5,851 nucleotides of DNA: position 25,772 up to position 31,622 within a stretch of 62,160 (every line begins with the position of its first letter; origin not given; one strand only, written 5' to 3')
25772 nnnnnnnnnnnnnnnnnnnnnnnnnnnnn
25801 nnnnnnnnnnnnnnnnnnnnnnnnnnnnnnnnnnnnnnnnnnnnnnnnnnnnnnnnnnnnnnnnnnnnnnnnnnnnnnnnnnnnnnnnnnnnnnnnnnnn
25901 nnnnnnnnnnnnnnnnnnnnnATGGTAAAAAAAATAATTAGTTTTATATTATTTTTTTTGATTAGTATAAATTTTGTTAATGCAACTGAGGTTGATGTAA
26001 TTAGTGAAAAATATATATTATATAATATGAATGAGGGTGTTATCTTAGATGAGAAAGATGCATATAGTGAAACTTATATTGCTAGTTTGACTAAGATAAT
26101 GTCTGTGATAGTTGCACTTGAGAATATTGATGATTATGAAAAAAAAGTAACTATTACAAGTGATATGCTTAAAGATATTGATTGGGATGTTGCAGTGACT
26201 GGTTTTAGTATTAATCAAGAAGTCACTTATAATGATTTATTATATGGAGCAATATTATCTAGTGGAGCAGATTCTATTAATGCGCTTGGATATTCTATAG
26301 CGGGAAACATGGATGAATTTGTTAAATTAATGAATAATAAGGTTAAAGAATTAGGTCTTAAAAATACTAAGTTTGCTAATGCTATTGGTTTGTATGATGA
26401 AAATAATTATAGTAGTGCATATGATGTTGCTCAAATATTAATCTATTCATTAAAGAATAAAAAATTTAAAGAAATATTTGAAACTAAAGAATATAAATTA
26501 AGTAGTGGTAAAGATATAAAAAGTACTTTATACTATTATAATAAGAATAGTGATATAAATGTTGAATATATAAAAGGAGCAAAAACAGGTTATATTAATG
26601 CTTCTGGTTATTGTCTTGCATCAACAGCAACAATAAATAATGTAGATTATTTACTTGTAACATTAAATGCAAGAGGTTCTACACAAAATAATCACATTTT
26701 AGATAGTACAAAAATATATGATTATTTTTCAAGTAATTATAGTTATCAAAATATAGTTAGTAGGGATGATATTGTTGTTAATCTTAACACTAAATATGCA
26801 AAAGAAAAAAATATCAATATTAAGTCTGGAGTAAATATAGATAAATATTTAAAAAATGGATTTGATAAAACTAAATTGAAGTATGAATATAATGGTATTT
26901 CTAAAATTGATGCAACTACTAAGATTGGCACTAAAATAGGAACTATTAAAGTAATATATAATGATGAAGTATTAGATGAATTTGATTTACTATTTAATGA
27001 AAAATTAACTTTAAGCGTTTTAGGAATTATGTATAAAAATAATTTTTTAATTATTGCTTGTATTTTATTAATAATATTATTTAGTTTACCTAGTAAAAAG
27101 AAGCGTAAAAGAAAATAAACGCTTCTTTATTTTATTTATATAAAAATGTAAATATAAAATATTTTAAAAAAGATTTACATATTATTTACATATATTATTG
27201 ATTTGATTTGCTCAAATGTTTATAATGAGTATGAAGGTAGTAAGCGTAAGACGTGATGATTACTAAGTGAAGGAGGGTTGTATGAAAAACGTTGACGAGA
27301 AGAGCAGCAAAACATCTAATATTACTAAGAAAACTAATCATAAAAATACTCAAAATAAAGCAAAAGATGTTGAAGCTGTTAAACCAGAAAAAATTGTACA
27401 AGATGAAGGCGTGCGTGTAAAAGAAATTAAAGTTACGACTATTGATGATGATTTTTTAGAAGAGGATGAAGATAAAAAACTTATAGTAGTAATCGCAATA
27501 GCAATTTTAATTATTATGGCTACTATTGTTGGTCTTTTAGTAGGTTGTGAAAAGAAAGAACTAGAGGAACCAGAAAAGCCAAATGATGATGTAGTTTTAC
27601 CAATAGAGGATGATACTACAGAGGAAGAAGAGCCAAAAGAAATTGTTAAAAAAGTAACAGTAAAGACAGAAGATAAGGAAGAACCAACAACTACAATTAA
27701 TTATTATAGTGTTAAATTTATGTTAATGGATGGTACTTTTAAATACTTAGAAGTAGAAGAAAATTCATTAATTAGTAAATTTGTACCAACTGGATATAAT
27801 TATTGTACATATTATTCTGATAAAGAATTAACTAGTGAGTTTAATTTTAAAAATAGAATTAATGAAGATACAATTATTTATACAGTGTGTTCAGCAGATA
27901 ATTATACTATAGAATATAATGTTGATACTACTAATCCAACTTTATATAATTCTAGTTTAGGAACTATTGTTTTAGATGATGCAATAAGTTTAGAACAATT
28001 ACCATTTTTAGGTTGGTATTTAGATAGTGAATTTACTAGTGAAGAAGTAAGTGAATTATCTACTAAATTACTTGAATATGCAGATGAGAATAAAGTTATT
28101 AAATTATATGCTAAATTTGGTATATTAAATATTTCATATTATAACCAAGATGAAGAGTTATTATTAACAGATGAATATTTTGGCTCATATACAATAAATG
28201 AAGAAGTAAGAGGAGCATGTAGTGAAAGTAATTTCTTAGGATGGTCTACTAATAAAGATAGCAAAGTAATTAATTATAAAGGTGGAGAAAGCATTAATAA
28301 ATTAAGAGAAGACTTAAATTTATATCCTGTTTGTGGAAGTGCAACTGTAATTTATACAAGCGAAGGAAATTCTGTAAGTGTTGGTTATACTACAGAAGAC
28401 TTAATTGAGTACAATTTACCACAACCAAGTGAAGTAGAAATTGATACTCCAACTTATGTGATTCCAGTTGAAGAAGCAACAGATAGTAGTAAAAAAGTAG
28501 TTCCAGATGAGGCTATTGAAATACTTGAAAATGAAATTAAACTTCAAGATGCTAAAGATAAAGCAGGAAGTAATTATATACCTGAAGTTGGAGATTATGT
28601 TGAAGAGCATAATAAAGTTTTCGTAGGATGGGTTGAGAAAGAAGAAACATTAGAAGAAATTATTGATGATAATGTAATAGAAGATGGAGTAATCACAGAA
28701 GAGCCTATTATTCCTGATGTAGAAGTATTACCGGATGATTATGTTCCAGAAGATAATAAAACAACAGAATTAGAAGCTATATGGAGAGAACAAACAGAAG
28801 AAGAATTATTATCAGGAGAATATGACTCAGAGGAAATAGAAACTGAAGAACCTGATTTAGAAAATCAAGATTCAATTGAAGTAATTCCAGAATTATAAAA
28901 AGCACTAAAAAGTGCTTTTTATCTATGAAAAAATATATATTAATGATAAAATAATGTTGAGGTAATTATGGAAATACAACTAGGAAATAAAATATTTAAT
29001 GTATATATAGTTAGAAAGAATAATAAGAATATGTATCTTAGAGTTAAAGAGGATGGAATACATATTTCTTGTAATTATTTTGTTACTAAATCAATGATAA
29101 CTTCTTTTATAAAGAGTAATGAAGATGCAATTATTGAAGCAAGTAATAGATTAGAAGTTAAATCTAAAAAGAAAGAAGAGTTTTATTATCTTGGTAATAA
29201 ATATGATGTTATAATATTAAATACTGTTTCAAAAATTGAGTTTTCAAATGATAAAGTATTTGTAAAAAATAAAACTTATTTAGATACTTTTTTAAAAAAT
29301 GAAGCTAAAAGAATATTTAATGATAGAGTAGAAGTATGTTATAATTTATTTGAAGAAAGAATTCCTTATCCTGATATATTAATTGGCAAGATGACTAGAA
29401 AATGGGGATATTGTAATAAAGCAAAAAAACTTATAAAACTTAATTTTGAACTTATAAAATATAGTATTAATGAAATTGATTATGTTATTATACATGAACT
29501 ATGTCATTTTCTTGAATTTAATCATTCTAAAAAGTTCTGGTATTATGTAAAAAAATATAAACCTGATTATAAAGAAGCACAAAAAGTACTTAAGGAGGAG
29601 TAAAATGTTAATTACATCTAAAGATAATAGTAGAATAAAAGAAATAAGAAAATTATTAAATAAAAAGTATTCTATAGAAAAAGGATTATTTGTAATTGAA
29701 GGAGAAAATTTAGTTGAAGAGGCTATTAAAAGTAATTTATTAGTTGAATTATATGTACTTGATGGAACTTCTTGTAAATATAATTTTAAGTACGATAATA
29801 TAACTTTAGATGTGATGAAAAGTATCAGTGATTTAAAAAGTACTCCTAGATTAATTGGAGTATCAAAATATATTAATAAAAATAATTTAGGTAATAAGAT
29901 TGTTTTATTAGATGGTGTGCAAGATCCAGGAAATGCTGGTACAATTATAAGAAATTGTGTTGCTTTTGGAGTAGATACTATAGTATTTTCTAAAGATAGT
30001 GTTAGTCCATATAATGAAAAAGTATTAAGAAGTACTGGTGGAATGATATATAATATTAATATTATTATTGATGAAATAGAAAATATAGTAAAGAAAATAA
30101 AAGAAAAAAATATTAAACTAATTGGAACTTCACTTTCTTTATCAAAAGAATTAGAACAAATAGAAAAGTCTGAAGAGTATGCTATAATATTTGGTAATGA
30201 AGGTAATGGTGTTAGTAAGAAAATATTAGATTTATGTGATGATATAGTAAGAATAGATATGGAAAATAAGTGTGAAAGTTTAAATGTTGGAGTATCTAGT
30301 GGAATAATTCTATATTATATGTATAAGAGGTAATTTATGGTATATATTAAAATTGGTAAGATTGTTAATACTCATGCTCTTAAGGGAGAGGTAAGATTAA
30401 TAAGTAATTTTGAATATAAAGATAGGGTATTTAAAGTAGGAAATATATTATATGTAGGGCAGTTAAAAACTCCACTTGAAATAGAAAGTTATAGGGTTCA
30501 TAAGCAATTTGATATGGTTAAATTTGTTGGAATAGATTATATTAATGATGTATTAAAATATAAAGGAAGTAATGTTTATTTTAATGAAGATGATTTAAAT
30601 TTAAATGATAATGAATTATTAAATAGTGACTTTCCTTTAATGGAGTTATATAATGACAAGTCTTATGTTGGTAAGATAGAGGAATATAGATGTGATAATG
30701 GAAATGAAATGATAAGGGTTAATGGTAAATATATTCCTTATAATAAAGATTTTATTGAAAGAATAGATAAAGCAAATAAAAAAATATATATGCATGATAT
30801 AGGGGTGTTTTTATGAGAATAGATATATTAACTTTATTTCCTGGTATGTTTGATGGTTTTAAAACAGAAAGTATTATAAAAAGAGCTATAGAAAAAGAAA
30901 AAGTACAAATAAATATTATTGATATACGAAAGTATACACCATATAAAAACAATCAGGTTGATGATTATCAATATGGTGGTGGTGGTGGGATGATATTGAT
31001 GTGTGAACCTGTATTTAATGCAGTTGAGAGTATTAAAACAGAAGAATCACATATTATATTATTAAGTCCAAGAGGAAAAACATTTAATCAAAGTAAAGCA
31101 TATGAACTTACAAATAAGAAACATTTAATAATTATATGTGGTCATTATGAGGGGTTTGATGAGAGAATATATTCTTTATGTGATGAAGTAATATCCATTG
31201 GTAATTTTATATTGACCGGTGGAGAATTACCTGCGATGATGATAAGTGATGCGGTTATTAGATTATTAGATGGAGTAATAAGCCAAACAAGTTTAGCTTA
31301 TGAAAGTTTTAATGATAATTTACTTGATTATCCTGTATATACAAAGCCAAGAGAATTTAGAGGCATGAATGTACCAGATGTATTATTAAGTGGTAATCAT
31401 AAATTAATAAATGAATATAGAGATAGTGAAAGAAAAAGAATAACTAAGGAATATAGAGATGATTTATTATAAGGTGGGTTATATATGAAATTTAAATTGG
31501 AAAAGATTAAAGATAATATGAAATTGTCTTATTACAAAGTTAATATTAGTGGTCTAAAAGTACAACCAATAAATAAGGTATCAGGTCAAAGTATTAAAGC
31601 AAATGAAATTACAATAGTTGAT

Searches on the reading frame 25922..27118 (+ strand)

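Call 104: search_protein_families(library=pfam, proteins=[window:25922-27118:+], max_evalue=0.00001)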
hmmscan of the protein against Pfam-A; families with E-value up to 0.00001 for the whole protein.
window:25922-27118:+ (398 aa): 2 families
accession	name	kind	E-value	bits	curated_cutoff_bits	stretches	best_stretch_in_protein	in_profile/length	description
PF00768.25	Peptidase_S11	-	4.2e-49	167.6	27.6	1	21-251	5-238/239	D-alanyl-D-alanine carboxypeptidase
PF07943.18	PBP5_C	-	2.5e-07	31.2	21.2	1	273-360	1-87/91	Penicillin-binding protein 5, C-terminal domain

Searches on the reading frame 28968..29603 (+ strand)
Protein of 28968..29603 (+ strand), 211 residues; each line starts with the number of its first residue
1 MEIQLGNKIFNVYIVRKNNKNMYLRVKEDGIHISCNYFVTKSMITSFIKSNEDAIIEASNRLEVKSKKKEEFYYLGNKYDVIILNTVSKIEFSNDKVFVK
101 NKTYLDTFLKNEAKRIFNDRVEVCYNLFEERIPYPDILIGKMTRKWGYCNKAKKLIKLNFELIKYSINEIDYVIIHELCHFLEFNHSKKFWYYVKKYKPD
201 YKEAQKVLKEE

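Call 104: search_protein_families(library=pfam, proteins=[window:28968-29603:+], max_evalue=0.00001)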
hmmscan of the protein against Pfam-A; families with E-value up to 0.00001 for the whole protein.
window:28968-29603:+ (211 aa): 2 families
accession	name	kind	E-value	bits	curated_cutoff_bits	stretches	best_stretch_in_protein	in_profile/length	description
PF01863.23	YgjP-like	-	2.9e-40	138.9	26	1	20-210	1-206/207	YgjP-like, metallopeptidase domain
PF10263.15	SprT-like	-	5.8e-06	26.6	25.6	1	141-185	28-76/108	SprT-like family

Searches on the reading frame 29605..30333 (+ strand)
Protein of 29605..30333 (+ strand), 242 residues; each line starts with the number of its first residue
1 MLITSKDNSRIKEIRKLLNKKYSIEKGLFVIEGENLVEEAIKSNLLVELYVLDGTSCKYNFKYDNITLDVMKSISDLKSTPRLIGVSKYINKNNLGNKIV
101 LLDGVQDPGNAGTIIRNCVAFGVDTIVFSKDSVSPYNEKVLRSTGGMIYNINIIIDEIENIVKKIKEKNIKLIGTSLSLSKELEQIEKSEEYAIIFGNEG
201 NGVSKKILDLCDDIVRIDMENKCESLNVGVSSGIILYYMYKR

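Call 104: search_protein_families(library=pfam, proteins=[window:29605-30333:+], max_evalue=0.00001)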
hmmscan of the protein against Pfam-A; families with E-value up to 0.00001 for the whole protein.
window:29605-30333:+ (242 aa): 2 families
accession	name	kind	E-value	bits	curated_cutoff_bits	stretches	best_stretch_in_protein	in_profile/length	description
PF00588.24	SpoU_methylase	-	5.8e-39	133.9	29.7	1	99-237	3-142/142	SpoU rRNA Methylase family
PF22435.1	MRM3-like_sub_bind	-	3.1e-10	40.8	27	1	8-78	1-77/84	MRM3-like substrate binding domain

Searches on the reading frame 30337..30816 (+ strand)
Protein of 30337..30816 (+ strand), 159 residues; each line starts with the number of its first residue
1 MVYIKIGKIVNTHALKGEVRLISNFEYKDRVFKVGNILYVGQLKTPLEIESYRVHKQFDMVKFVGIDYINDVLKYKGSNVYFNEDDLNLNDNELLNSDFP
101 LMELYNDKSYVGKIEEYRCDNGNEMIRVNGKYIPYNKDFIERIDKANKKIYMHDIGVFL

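Call 104: search_protein_families(library=pfam, proteins=[window:30337-30816:+], max_evalue=0.00001)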
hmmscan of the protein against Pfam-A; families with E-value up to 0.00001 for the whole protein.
window:30337-30816:+ (159 aa): 1 family
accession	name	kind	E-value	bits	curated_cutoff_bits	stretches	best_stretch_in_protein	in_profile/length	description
PF01782.24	RimM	-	2.5e-18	66.5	23.5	1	6-85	2-83/84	RimM N-terminal domain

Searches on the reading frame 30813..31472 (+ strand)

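Call 104: search_protein_families(library=pfam, proteins=[window:30813-31472:+], max_evalue=0.00001)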
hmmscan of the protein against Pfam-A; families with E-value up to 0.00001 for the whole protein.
window:30813-31472:+ (219 aa): 1 family
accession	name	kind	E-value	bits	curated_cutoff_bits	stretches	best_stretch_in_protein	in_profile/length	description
PF01746.26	tRNA_m1G_MT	-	1.8e-60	204.5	27.3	1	23-215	2-194/195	tRNA (Guanine-1)-methyltransferase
